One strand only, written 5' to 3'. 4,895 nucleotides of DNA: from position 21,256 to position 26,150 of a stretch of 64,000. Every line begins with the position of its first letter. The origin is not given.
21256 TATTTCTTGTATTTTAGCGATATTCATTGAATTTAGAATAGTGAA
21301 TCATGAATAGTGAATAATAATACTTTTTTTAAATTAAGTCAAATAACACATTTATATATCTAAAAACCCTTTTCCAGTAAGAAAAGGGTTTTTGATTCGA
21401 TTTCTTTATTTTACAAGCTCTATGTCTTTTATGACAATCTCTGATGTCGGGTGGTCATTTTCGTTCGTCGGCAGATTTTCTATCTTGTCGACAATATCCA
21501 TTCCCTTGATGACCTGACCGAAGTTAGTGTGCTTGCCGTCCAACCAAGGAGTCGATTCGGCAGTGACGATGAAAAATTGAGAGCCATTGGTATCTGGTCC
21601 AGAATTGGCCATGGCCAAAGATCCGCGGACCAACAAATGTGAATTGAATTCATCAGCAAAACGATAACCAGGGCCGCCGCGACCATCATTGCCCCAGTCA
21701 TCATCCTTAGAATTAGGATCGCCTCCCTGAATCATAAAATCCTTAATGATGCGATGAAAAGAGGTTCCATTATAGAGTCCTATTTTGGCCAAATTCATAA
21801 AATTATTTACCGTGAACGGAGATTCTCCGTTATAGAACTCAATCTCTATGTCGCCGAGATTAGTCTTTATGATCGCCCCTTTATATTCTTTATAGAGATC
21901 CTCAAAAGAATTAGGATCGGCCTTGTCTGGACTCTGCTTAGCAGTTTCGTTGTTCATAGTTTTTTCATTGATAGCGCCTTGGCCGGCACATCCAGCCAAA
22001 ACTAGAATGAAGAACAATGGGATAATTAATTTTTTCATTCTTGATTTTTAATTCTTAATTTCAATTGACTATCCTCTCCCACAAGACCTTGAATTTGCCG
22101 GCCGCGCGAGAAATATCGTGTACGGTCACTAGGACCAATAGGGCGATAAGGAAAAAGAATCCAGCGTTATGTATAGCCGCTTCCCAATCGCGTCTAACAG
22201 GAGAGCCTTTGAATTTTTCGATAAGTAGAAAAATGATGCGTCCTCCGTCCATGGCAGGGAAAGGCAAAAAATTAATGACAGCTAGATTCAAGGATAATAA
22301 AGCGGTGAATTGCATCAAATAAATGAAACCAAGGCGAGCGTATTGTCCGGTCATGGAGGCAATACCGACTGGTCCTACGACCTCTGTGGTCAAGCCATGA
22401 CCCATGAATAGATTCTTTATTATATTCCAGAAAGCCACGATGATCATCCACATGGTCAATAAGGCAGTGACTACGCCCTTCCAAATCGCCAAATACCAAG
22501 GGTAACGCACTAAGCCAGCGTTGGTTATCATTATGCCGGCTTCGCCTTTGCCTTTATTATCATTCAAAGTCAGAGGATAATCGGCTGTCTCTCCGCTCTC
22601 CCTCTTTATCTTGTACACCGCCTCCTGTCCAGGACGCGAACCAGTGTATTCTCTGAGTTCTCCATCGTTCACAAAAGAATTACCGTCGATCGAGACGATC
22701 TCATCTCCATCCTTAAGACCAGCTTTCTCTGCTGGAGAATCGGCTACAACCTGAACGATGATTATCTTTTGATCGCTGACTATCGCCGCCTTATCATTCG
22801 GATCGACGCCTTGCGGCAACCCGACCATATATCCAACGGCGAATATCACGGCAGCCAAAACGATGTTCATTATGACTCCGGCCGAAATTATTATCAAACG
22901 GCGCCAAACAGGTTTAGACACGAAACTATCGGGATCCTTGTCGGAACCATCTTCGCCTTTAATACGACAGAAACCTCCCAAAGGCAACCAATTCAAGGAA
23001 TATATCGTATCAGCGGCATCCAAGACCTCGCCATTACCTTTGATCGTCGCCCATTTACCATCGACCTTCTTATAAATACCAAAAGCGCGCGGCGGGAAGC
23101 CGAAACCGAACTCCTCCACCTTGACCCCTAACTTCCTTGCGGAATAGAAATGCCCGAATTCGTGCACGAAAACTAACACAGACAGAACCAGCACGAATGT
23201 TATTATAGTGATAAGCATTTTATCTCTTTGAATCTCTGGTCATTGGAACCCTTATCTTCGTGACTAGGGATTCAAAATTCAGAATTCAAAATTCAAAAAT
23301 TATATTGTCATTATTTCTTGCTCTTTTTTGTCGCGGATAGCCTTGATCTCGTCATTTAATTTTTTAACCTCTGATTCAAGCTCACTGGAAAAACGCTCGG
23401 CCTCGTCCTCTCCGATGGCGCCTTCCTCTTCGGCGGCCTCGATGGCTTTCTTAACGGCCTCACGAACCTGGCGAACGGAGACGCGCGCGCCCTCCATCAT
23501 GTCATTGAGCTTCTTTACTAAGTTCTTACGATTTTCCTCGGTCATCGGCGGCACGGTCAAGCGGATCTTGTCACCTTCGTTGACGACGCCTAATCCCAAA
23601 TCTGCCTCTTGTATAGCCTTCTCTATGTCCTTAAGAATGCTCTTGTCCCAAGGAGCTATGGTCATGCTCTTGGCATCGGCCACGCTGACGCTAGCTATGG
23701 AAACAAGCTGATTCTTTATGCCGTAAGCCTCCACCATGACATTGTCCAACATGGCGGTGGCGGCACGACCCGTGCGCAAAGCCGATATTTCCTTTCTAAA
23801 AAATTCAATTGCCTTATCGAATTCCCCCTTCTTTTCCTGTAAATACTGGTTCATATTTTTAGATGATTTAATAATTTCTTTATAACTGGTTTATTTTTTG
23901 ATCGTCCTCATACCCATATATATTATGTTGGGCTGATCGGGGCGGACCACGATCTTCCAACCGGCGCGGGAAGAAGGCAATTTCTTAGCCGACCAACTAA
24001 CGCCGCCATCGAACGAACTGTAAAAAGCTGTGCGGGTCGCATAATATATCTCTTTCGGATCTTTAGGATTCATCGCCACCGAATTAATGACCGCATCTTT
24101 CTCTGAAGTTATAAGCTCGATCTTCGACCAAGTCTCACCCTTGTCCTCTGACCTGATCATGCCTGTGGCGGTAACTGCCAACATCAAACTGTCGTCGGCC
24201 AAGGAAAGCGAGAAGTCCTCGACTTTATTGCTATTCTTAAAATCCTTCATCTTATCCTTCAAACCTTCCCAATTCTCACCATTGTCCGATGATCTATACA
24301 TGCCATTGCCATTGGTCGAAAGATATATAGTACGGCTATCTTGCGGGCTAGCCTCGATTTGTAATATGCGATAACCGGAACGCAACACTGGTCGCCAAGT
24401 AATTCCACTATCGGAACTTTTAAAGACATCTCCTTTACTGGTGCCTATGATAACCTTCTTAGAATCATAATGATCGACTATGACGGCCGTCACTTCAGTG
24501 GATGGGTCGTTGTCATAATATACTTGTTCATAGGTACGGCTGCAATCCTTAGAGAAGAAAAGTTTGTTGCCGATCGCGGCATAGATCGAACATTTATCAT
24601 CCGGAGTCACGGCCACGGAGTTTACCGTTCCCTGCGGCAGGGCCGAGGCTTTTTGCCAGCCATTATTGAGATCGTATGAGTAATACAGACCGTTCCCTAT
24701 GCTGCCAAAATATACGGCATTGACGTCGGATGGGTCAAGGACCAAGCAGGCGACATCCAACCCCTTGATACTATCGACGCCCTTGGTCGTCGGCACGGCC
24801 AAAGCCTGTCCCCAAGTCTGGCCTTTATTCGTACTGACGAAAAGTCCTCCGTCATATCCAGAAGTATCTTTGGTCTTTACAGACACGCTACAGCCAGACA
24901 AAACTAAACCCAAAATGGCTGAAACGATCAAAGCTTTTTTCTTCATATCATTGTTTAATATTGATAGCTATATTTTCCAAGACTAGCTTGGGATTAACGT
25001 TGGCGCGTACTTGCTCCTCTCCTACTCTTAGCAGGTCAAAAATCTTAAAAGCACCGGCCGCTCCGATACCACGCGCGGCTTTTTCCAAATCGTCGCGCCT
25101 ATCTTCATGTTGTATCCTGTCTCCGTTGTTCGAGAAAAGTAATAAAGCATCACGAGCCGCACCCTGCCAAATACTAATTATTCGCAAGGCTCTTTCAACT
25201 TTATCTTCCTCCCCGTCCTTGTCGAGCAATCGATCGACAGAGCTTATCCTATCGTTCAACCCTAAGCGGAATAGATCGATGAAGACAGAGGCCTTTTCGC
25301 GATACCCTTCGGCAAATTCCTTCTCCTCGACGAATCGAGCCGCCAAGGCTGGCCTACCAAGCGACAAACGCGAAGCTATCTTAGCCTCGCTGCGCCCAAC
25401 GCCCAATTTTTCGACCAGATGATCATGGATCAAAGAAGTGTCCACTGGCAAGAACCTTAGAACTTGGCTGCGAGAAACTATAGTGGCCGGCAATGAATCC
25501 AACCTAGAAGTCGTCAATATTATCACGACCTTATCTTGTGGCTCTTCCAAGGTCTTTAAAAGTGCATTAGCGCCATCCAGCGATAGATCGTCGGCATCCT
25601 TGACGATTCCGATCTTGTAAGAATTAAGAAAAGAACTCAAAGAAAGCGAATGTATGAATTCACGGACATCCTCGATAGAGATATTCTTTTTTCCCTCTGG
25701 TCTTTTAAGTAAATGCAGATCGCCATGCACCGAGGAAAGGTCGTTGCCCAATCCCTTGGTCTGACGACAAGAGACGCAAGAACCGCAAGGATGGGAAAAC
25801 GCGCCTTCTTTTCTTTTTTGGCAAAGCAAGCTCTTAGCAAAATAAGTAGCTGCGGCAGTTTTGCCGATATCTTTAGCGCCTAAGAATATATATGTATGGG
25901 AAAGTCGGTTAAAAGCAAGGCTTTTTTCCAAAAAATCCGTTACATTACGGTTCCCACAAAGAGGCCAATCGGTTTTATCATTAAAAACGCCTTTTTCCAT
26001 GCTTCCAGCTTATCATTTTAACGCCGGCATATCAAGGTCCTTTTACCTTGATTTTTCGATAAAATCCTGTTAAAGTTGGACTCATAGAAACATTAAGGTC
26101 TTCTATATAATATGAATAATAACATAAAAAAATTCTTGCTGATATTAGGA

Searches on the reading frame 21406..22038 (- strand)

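Call 7: search_protein_families(library=pfam, proteins=[window:21406-22038:-], max_evalue=0.001)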
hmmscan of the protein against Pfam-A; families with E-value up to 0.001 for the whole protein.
window:21406-22038:- (210 aa): 1 family
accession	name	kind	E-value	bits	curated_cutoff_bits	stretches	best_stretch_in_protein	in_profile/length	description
PF00160.26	Pro_isomerase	-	2.3e-50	171.4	21.7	1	57-207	4-158/159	Cyclophilin type peptidyl-prolyl cis-trans isomerase/CLD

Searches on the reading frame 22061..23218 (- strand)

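Call 7: search_protein_families(library=pfam, proteins=[window:22061-23218:-], max_evalue=0.001)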
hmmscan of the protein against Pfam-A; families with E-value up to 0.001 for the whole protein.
window:22061-23218:- (385 aa): 4 families
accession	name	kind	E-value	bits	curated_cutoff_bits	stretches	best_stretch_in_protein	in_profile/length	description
PF02163.28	Peptidase_M50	-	2.9e-50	171.1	27.2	2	69-360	45-221/221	Peptidase family M50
PF13180.12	PDZ_2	-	4.1e-10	40.2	27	1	148-208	10-71/80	PDZ domain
PF17820.7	PDZ_6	-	1e-09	38.4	27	1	153-205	1-53/54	PDZ domain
PF00595.29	PDZ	-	3.9e-07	30.8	23.2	1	144-184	23-59/81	PDZ domain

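Call 56: search_protein_families(library=ncbifam, proteins=[window:22061-23218:-], max_evalue=0.00001)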
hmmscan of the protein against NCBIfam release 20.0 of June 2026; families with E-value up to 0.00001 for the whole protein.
window:22061-23218:- (385 aa): 8 families
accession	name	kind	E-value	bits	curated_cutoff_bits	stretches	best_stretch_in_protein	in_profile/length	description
TIGR00054.1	TIGR00054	equivalog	3.3e-74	250.3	147.55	2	150-371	202-418/421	RIP metalloprotease RseP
NF008046.0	PRK10779.1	equivalog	1.7e-46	159.3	477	2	153-371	225-449/450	sigma E protease regulator RseP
TIGR02037.1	degP_htrA_DO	subfamily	7.4e-08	31.7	416.2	1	150-221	259-330/434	Do family serine endopeptidase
TIGR00225.1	prc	subfamily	1.4e-07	30.9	218.6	1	148-182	60-94/335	C-terminal processing peptidase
NF041521.1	HhoA_HhoB_HtrA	equivalog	2.5e-07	30.3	450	1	139-206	252-320/335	HhoA/HhoB/HtrA family serine endopeptidase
TIGR03900.1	prc_long_Delta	hypoth_equivalog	3e-06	25.5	660.95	1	148-184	149-185/973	MXAN_5808 family serine peptidase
NF045589.1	Cterm_S41_CtpB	exception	3.1e-06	26.1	633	1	150-181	130-161/416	carboxyl-terminal processing protease CtpB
NF052377.1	lmo1851_S41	exception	7.8e-06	24.8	725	0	149-184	117-152/468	lmo1851 family serine protease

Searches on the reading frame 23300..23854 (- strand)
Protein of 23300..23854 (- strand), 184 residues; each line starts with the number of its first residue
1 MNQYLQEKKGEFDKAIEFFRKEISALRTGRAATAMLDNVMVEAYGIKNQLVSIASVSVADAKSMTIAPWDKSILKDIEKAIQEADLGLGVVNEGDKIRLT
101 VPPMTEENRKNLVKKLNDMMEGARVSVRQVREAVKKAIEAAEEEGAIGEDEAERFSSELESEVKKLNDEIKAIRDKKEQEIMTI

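Call 7: search_protein_families(library=pfam, proteins=[window:23300-23854:-], max_evalue=0.001)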
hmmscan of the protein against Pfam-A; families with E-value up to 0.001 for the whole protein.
window:23300-23854:- (184 aa): 1 family
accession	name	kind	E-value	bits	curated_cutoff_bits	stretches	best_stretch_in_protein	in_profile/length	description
PF01765.24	RRF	-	4e-50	170.3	29.7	1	19-182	1-164/164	Ribosome recycling factor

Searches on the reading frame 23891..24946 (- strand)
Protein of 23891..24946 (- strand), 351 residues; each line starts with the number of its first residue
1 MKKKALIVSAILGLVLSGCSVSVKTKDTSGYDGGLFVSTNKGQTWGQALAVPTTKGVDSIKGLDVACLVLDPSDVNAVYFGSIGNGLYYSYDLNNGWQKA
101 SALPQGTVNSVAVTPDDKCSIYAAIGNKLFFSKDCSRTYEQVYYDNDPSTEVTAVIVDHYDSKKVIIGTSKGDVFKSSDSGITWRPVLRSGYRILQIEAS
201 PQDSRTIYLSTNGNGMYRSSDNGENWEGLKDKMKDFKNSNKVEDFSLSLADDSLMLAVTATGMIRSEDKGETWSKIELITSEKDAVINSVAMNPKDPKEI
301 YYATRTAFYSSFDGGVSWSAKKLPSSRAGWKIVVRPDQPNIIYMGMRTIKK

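Call 7: search_protein_families(library=pfam, proteins=[window:23891-24946:-], max_evalue=0.001)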
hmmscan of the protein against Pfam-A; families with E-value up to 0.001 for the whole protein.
window:23891-24946:- (351 aa): 6 families
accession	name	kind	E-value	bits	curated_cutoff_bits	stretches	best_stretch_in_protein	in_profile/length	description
PF15902.12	Sortilin-Vps10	-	4.5e-23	82.2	33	2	264-343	4-84/446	Sortilin, neurotensin receptor 3,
PF14870.12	PSII_BNR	-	2.6e-08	33.9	27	1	214-321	38-140/303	Photosynthesis system II assembly factor YCF48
PF02012.26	BNR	-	5.6e-07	29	27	0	309-319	1-11/12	BNR/Asp-box repeat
PF13088.12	BNR_2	-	7.6e-07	29.2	31.4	1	216-337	84-220/277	BNR repeat-like domain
PF15899.11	BNR_6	-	0.00061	20.1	27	0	217-227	2-12/14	BNR-Asp box repeat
PF24316.1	Tli3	-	0.00097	19.9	27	0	213-255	83-126/129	T6SS Tli3 immunity protein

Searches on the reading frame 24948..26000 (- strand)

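Call 7: search_protein_families(library=pfam, proteins=[window:24948-26000:-], max_evalue=0.001)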
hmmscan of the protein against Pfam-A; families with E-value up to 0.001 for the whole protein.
window:24948-26000:- (350 aa): 2 families
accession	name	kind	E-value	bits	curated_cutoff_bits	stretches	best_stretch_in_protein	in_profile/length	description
PF13177.12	DNA_pol3_delta2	-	7.1e-42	143.6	27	1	17-186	2-160/161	DNA polymerase III, delta subunit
PF00004.35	AAA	-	3.9e-05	24.5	21.2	1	38-184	2-129/131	ATPase family associated with various cellular activities (AAA)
